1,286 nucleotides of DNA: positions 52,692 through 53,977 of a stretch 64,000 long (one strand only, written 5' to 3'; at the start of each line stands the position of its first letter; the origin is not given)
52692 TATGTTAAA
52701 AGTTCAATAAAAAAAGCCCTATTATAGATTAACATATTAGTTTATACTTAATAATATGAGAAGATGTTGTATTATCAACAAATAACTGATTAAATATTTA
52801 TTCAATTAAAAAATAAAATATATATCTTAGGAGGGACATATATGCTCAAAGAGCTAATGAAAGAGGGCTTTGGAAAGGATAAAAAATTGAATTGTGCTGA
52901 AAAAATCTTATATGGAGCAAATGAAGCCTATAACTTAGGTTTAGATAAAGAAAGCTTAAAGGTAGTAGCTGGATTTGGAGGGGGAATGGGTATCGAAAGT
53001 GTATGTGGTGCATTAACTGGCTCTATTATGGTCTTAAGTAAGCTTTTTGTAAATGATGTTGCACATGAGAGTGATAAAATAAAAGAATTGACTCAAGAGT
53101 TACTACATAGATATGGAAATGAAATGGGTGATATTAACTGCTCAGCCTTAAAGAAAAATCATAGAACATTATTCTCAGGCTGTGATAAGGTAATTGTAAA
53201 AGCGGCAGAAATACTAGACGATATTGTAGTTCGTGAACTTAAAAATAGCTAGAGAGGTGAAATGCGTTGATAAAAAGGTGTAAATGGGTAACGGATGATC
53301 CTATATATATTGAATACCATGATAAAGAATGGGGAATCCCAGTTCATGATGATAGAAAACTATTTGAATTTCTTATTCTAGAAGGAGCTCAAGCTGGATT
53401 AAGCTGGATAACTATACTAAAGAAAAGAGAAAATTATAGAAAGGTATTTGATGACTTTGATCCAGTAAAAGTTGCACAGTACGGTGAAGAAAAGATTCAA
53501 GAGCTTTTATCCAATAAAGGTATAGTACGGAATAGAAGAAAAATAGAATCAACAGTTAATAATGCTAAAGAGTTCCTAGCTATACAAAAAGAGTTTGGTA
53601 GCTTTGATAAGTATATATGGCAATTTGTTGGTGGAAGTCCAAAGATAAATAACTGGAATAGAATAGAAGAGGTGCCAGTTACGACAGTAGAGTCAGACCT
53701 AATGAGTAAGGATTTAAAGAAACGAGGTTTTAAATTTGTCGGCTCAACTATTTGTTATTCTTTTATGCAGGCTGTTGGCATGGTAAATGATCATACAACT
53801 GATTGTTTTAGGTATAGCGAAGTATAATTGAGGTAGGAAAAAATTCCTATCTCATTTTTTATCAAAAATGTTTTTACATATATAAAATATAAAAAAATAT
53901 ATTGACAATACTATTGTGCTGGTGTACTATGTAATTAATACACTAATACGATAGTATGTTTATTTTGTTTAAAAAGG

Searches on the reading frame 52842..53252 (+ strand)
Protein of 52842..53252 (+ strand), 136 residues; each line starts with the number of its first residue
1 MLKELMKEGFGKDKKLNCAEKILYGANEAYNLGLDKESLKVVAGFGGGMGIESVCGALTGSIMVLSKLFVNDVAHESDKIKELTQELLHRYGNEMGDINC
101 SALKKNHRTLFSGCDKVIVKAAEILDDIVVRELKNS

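Call 23: search_protein_families(library=pfam, proteins=[window:52842-53252:+])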
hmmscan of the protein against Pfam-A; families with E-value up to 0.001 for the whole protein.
window:52842-53252:+ (136 aa): 1 family
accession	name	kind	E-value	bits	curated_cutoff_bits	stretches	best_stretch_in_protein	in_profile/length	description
PF09719.15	C_GCAxxG_C_C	-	6.2e-24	84.8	27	1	17-128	2-118/118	Putative redox-active protein (C_GCAxxG_C_C)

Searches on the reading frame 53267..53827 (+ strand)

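Call 23: search_protein_families(library=pfam, proteins=[window:53267-53827:+])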
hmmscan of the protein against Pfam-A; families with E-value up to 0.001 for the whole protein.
window:53267-53827:+ (186 aa): 1 family
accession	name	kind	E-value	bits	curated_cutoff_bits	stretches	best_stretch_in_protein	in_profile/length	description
PF03352.18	Adenine_glyco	-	1.6e-87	292.4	25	1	7-182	1-176/177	Methyladenine glycosylase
